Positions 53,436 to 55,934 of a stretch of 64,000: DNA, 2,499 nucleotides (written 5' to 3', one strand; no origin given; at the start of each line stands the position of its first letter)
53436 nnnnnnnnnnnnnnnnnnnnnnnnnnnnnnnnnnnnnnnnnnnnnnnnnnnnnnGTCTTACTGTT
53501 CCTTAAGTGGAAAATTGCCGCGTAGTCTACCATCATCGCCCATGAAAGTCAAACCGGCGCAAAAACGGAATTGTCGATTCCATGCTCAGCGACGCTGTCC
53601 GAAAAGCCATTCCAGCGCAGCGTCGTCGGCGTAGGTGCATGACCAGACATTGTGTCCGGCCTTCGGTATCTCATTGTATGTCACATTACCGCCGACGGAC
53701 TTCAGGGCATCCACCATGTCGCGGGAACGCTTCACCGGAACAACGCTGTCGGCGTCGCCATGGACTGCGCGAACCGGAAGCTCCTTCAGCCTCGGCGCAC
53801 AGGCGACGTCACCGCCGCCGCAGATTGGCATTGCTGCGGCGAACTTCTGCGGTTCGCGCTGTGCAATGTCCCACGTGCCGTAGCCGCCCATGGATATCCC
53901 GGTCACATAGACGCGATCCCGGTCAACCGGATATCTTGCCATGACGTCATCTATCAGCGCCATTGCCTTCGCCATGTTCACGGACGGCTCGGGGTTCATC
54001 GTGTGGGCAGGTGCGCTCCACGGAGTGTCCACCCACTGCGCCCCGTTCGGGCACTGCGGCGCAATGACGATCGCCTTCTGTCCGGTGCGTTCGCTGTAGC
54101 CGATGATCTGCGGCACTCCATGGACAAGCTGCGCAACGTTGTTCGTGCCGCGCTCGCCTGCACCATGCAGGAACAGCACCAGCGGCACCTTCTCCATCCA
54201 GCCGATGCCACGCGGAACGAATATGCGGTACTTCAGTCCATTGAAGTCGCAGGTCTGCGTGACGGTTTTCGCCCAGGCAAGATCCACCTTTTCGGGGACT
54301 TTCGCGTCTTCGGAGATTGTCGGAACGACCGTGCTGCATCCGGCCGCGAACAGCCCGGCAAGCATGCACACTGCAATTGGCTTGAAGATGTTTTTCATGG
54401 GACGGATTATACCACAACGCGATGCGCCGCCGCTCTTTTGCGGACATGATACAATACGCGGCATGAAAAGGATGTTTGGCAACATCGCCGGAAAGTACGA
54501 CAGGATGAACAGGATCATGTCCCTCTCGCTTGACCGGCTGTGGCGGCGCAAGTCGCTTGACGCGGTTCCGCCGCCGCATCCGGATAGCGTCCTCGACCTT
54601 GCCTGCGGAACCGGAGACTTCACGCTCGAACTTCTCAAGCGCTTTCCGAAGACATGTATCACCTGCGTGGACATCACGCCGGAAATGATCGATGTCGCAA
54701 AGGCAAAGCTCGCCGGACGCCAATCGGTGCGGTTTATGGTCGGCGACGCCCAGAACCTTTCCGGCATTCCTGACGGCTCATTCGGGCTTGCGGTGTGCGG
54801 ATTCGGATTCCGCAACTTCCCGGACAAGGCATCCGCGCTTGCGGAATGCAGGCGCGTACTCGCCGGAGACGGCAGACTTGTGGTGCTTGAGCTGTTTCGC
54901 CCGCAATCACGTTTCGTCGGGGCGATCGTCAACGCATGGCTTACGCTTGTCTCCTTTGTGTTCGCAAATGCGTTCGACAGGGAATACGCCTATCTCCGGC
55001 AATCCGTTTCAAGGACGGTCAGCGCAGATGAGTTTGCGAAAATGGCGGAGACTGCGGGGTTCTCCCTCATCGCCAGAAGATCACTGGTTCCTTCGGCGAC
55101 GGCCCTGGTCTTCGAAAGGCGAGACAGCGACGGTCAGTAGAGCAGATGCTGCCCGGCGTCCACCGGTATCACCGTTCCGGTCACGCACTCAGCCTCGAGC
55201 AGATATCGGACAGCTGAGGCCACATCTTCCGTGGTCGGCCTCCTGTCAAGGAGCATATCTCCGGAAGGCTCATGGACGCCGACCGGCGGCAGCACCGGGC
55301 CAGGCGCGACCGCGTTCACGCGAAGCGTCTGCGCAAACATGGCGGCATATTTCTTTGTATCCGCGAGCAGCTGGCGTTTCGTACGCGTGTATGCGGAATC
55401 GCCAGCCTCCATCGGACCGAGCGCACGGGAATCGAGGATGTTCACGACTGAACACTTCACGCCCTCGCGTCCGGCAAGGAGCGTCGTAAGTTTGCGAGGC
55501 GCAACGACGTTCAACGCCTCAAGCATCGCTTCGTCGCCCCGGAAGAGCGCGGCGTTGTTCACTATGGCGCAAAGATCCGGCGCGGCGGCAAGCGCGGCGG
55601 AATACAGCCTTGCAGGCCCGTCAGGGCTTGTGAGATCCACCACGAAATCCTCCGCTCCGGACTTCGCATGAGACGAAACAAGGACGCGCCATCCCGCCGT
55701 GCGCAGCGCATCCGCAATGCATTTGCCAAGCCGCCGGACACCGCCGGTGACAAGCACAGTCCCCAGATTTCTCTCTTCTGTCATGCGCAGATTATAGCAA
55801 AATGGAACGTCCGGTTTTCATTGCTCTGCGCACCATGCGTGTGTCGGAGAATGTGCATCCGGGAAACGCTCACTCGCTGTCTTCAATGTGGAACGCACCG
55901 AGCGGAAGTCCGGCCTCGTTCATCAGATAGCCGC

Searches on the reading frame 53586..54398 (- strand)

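Call 31: search_protein_families(library=pfam, proteins=[window:53586-54398:-], max_evalue=0.001)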
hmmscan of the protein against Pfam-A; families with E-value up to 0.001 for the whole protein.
window:53586-54398:- (270 aa): 10 families
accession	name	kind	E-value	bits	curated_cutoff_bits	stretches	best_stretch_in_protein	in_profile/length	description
PF00326.27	Peptidase_S9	-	3.6e-12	46.7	22.6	2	145-197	48-100/213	Prolyl oligopeptidase family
PF02230.22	Abhydrolase_2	-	3.4e-09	37.3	23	1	72-253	15-203/217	Phospholipase/Carboxylesterase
PF12146.15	Hydrolase_4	-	6.5e-08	32.6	27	0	206-251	191-234/239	Serine aminopeptidase, S33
PF10503.15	Esterase_PHB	-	2.5e-06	27.4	23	1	55-189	1-125/219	Esterase PHB depolymerase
PF00756.26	Esterase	-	3.1e-05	24.3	22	1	59-190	12-144/251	Putative esterase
PF01738.24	DLH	-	9.8e-05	22.5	21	1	147-249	83-186/217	Dienelactone hydrolase family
PF00561.26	Abhydrolase_1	-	0.00037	20.7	25.8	0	148-193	58-101/245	alpha/beta hydrolase fold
PF12740.14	PETase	-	0.00046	20.1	28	1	155-225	119-187/263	PET hydrolase-like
PF20434.5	BD-FAE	-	0.00051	20.1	26.8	0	207-232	190-215/215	BD-FAE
PF03583.20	LIP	-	0.00076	19.3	23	0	206-265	215-274/286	Secretory lipase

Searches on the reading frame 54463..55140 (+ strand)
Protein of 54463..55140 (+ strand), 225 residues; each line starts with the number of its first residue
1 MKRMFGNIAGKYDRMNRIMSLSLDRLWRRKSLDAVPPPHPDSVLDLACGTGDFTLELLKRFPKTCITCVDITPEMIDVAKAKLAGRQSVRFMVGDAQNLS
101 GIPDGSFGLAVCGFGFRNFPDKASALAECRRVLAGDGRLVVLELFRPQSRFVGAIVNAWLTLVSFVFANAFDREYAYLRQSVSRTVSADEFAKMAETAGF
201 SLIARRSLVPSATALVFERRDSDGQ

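Call 31: search_protein_families(library=pfam, proteins=[window:54463-55140:+], max_evalue=0.001)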
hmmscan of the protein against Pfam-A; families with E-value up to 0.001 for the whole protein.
window:54463-55140:+ (225 aa): 9 families
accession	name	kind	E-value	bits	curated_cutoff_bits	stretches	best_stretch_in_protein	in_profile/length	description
PF01209.24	Ubie_methyltran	-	3.5e-42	144.8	20.1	1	2-209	10-222/233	ubiE/COQ5 methyltransferase family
PF13649.12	Methyltransf_25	-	2.1e-21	76.8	27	1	43-137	1-97/97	Methyltransferase domain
PF08241.18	Methyltransf_11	-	7.6e-21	75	21.2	1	44-141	1-95/95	Methyltransferase domain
PF08242.18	Methyltransf_12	-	3.1e-14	53.9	30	1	44-139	1-98/98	Methyltransferase domain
PF13847.12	Methyltransf_31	-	3.2e-14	53.3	27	1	42-143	6-111/145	Methyltransferase domain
PF13489.12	Methyltransf_23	-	7.9e-11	42.4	27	1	25-203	7-162/164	Methyltransferase domain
PF05175.20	MTS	-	8.5e-07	29.2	23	1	37-139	29-136/170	Methyltransferase small domain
PF00891.24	Methyltransf_2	-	0.00012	21.9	22.3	1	41-150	64-173/210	O-methyltransferase domain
PF01728.25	FtsJ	-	0.00018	21.9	24.1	1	41-103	23-82/181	FtsJ-like methyltransferase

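Call 51: find_related_loci(query=window:54463-55140:+, collection=metagenome_contigs, flank=3000)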
Query window:54463-55140:+ (225 aa) in metagenome_contigs; peptide patterns used: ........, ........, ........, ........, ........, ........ (x = any residue, [..] = any of these).
212 stretches matched a pattern; 7 encode a relative of the query (tblastn E <= 1e-3); 7 distinct loci.
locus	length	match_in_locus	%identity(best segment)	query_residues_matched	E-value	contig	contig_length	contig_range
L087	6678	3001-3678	62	1-219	2e-86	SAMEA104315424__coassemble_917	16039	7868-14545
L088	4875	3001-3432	30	7-141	2e-14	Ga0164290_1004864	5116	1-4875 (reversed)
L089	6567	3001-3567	24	23-220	9e-14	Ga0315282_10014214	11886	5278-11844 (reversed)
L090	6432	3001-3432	28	6-141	3e-11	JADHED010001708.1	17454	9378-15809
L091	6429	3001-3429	29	7-141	8e-11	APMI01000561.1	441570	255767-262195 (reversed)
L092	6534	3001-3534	24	23-209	2e-10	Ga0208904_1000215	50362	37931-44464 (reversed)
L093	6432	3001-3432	27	6-141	3e-10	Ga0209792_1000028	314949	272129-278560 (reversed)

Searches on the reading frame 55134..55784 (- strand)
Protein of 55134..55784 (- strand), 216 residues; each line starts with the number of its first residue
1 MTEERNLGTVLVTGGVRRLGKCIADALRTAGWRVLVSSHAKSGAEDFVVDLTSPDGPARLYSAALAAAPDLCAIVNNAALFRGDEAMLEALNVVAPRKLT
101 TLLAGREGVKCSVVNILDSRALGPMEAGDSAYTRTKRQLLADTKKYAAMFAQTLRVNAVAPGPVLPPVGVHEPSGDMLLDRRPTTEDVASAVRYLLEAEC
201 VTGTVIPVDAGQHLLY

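Call 8: find_encoding_contigs(protein=window:55134-55784:-, flank=10000, max_places=6)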
Protein window:55134-55784:- (216 aa): 13 contigs read that carry it; 6 places shown.
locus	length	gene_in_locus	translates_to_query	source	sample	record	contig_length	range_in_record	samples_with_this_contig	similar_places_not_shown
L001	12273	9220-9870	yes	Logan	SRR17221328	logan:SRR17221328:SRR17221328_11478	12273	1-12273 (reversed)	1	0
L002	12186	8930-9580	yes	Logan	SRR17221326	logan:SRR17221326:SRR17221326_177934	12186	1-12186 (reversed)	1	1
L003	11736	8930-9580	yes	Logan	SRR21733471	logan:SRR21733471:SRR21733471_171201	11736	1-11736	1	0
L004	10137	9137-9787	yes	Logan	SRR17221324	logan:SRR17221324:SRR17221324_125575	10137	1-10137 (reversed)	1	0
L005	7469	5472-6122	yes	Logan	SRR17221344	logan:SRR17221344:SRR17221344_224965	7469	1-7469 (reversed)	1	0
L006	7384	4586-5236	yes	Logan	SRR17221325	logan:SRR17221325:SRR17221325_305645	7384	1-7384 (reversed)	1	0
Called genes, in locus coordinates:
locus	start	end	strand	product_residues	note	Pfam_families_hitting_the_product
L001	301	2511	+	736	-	PF07940:Hepar_II_III_C (weak)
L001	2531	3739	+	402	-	PF00246:Peptidase_M14 (weak)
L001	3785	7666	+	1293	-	-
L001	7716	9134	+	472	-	PF03629:SASA (weak)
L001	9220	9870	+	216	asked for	PF00106:adh_short, PF13561:adh_short_C2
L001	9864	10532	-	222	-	PF01209:Ubie_methyltran, PF13489:Methyltransf_23, PF05175:MTS (weak), PF08241:Methyltransf_11, PF08242:Methyltransf_12, PF13649:Methyltransf_25, PF13847:Methyltransf_31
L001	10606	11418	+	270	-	PF10503:Esterase_PHB (faint), PF02230:Abhydrolase_2, PF12146:Hydrolase_4 (faint), PF00326:Peptidase_S9 (weak)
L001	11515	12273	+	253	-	?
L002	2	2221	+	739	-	?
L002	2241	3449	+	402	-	PF00246:Peptidase_M14 (weak)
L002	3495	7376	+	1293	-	-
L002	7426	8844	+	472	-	PF03629:SASA (weak)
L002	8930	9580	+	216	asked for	PF00106:adh_short, PF13561:adh_short_C2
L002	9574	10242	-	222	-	PF01209:Ubie_methyltran, PF13489:Methyltransf_23, PF05175:MTS (weak), PF08241:Methyltransf_11, PF08242:Methyltransf_12, PF13649:Methyltransf_25, PF13847:Methyltransf_31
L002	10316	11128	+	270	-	PF10503:Esterase_PHB (faint), PF02230:Abhydrolase_2, PF12146:Hydrolase_4 (faint), PF00326:Peptidase_S9 (weak)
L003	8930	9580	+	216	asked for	PF00106:adh_short, PF13561:adh_short_C2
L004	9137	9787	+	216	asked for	PF00106:adh_short, PF13561:adh_short_C2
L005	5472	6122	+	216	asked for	PF00106:adh_short, PF13561:adh_short_C2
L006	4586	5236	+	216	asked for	PF00106:adh_short, PF13561:adh_short_C2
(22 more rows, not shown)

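Call 31: search_protein_families(library=pfam, proteins=[window:55134-55784:-], max_evalue=0.001)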
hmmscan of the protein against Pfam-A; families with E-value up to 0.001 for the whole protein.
window:55134-55784:- (216 aa): 2 families
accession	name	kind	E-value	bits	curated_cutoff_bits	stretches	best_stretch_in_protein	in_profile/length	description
PF13561.12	adh_short_C2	-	4.6e-12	46.5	27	1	21-213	10-236/236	Enoyl-(Acyl carrier protein) reductase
PF00106.31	adh_short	-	2.4e-09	37.4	26.6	1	9-167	2-185/195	short chain dehydrogenase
